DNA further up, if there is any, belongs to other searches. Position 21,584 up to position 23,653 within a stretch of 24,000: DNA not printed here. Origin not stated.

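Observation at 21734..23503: AT-rich orphan GIY-YIG nuclease-domain protein with a ~375-aa unassignable C-terminal region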

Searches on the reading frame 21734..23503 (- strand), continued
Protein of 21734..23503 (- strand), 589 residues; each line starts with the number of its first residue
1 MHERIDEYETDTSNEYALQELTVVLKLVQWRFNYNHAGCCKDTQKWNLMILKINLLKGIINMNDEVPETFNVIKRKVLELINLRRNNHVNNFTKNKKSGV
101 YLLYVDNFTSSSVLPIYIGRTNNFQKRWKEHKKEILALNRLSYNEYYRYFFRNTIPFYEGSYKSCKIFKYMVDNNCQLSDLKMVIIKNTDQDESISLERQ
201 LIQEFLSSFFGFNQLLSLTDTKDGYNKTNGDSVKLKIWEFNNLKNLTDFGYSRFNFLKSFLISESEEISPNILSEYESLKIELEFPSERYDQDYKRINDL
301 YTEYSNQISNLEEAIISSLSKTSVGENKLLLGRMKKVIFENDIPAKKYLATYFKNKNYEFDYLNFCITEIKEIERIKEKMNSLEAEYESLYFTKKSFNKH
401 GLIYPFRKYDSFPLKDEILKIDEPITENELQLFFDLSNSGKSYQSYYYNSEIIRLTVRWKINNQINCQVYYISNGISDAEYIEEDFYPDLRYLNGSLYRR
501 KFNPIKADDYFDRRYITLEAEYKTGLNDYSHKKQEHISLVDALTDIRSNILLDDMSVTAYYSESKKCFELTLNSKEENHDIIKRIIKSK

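Call 84: search_protein_families(library=pfam, proteins=[P0009, P0006, P0003, P0034, P0022], max_evalue=0.1)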
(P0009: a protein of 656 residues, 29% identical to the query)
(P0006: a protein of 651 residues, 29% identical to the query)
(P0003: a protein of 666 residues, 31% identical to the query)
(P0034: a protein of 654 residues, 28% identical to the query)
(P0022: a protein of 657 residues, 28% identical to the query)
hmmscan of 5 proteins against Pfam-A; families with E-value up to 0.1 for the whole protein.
P0009 (656 aa): 5 families
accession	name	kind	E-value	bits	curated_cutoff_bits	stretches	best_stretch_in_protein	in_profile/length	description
PF14311.12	DUF4379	-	0.0013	19.3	24.5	1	620-654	21-55/56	Probable Treble clef zinc finger domain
PF01541.30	GIY-YIG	-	0.0065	17.2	22.6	0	37-74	3-35/78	GIY-YIG catalytic domain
PF01155.25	HypA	-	0.016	15.7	28.9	1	620-655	64-95/112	Hydrogenase/urease nickel incorporation, metallochaperone, hypA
PF19239.5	GIY_YIG_domain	-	0.022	14.9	21.4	1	44-84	57-97/163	GIY-YIG domain-containing protein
PF02413.22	Caudo_TAP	-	0.048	14.2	22.1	0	555-628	25-98/131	Caudovirales tail fibre assembly protein, lambda gpK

P0006 (651 aa): 4 families
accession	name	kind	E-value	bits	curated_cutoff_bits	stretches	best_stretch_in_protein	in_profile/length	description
PF19239.5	GIY_YIG_domain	-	0.0037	17.5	21.4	0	44-82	57-95/163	GIY-YIG domain-containing protein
PF14311.12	DUF4379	-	0.005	17.5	24.5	1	616-651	21-56/56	Probable Treble clef zinc finger domain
PF01541.30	GIY-YIG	-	0.012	16.4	22.6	1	37-73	3-34/78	GIY-YIG catalytic domain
PF01155.25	HypA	-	0.077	13.5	28.9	0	615-650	63-94/112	Hydrogenase/urease nickel incorporation, metallochaperone, hypA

P0003 (666 aa): 1 family
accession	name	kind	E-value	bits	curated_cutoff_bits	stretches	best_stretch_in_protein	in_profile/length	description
PF14311.12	DUF4379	-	0.052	14.2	24.5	0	628-662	21-55/56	Probable Treble clef zinc finger domain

P0034 (654 aa): 3 families
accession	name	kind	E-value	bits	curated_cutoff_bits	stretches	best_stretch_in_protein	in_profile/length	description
PF01541.30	GIY-YIG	-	0.00088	20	22.6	1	30-66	3-34/78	GIY-YIG catalytic domain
PF10934.14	Sheath_initiator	-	0.03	14.8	32.9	1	504-569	24-90/104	Contractile injection system sheath initiator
PF01155.25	HypA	-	0.093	13.2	28.9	0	610-646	66-98/112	Hydrogenase/urease nickel incorporation, metallochaperone, hypA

P0022 (657 aa): 2 families
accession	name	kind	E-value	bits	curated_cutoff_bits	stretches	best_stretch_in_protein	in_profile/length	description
PF01541.30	GIY-YIG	-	0.0068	17.1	22.6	1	36-75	2-36/78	GIY-YIG catalytic domain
PF19239.5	GIY_YIG_domain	-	0.023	14.9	21.4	1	44-98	57-113/163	GIY-YIG domain-containing protein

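Call 87: search_protein_families(library=pfam, alignment_id=A3, max_evalue=0.00001)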
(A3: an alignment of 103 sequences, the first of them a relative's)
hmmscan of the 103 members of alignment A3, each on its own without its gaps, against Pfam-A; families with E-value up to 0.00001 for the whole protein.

A. member 1, L006:5584-5955:- (124 aa): 1 family
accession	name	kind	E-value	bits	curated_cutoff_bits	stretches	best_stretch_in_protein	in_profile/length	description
PF00392.27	GntR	-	8.3e-11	41.8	27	1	12-74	2-64/64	Bacterial regulatory proteins, gntR family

B. families by the number of members that match (of 103 scanned): 114 families (the first 25 are shown)
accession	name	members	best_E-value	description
PF00239.26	Resolvase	4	7.6e-42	Resolvase, N terminal domain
PF00005.33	ABC_tran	3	7.9e-38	ABC transporter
PF13304.12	AAA_21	3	1.8e-15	AAA domain, putative AbiEii toxin, Type IV TA system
PF01926.29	MMR_HSR1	3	1.4e-12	50S ribosome-binding GTPase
PF13649.12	Methyltransf_25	3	2.8e-07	Methyltransferase domain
PF05958.17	tRNA_U5-meth_tr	2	5.9e-26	tRNA (Uracil-5-)-methyltransferase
PF13847.12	Methyltransf_31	2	1.2e-12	Methyltransferase domain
PF13408.12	Zn_ribbon_recom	2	1.9e-11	Recombinase zinc beta ribbon domain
PF05175.20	MTS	2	1.7e-06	Methyltransferase small domain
PF02934.20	GatB_N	1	6.6e-123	GatB/GatE catalytic domain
PF06808.19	DctM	1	9.6e-94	Tripartite ATP-independent periplasmic transporter, DctM component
PF00152.25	tRNA-synt_2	1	3.6e-91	tRNA synthetases class II (D, K and N)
PF01262.27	AlaDh_PNT_C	1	9.8e-91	Alanine dehydrogenase/PNT, C-terminal domain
PF23741.1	DUF7164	1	3e-58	Domain of unknown function (DUF7164)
PF02637.23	GatB_Yqey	1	1.5e-56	GatB domain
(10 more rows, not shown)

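Call 88: search_protein_families(library=padloc, alignment_id=A3, max_evalue=0.00001)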
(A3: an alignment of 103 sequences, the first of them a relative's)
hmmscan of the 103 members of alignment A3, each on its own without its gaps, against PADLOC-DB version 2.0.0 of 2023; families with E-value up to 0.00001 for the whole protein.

A. member 1, L006:5584-5955:- (124 aa): 0 families

B. families by the number of members that match (of 103 scanned): 152 families (the first 25 are shown)
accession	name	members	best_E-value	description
PDLC04135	mad3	3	2.2e-40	mads_3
PDLC04140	mad8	3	5.5e-26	mads_8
PDLC04134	mad2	3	3.8e-24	mads_2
PDLC02980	AriA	3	4.3e-15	-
PDLC03839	LeoA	2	5.5e-115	-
PDLC03841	LeoBC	2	4.6e-93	-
PDLC02914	ATPase-Toprim_I-B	2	3.6e-07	-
PDLC04164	AriA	2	9.5e-07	-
PDLC04890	PDC-S06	2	2.6e-06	-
PDLC05011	PDC-S39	1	1.8e-246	-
PDLC04734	PDC-M62A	1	3.2e-198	-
PDLC04097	HerA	1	4.7e-168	-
PDLC05012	PDC-S39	1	5.7e-148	-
PDLC00586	JetC3|JetC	1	1.9e-101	DUF3584 domain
PDLC04743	PDC-M62B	1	2.3e-99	-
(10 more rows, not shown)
